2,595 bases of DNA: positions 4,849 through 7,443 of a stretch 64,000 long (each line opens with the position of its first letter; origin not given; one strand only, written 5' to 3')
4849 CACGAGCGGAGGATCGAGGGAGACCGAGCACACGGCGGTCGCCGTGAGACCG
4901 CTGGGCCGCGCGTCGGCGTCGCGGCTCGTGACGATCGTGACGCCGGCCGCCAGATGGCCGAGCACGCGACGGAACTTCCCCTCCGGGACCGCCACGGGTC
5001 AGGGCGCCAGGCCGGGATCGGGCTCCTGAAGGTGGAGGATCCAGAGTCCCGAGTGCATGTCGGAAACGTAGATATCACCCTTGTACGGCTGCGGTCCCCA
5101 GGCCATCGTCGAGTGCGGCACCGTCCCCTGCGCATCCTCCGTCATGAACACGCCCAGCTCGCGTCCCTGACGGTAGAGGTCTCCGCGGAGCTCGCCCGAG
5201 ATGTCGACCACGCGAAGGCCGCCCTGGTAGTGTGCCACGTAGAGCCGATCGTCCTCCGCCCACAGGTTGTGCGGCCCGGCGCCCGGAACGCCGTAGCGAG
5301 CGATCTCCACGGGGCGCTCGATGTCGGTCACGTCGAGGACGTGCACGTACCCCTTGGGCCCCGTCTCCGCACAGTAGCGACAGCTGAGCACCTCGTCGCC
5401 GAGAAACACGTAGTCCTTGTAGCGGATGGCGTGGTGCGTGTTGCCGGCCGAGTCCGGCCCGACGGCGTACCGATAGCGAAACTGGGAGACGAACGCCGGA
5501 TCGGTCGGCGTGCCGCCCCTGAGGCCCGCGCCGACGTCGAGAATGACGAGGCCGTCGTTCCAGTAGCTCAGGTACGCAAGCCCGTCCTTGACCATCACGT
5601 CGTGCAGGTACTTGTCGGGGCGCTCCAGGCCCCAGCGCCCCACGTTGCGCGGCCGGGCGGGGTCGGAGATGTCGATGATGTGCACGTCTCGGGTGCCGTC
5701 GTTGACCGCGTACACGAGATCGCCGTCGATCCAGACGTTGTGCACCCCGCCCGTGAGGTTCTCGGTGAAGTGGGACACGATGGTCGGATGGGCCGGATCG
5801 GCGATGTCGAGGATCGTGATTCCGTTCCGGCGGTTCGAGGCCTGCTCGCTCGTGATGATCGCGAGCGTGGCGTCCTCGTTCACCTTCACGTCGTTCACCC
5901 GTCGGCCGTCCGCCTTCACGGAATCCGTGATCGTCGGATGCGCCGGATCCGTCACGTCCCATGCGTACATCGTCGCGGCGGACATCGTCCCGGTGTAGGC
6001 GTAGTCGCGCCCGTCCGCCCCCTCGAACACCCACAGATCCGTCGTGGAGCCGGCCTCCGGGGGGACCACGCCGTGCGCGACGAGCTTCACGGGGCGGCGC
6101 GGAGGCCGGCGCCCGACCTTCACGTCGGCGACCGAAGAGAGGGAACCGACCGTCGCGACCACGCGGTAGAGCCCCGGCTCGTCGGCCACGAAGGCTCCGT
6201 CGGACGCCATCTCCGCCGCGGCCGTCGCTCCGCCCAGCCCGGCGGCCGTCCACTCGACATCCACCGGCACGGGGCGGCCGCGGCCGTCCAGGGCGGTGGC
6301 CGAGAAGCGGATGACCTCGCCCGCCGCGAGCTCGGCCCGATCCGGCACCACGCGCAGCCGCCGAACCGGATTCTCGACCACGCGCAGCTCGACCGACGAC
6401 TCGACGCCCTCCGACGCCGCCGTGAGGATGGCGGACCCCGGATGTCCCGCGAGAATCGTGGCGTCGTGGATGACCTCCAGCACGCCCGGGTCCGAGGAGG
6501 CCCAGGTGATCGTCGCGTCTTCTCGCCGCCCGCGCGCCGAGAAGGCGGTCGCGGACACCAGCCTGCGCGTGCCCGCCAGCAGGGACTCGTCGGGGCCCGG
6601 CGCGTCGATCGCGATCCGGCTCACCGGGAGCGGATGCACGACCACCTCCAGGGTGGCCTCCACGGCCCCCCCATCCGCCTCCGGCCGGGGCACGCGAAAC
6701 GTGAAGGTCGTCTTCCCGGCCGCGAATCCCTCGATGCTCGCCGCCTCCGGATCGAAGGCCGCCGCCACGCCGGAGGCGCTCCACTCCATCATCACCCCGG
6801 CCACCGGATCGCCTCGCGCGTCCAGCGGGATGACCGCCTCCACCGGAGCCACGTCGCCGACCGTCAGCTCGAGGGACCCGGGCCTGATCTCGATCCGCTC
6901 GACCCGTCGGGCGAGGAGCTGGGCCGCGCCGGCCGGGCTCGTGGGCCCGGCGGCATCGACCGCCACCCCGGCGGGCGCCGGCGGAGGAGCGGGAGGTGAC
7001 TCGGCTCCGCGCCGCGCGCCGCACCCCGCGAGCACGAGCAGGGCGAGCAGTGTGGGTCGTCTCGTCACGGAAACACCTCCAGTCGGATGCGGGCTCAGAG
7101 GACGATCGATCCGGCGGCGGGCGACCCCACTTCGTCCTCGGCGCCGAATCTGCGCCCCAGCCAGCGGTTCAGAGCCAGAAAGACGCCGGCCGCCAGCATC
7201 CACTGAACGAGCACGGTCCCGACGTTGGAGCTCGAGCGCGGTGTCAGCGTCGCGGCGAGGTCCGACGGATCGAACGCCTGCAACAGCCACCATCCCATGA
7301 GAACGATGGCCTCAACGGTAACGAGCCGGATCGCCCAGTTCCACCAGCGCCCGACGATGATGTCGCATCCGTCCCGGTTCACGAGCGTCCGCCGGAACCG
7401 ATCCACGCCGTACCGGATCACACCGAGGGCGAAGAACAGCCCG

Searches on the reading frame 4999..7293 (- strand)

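Call 37: search_protein_families(library=pfam, proteins=[window:4999-7293:-], max_evalue=0.00001)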
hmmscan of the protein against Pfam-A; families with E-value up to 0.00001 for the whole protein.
window:4999-7293:- (764 aa): 1 family
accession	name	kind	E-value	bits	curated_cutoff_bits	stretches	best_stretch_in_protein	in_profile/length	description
PF08309.17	LVIVD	-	1.3e-17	63.3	20.2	0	515-553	2-39/42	LVIVD repeat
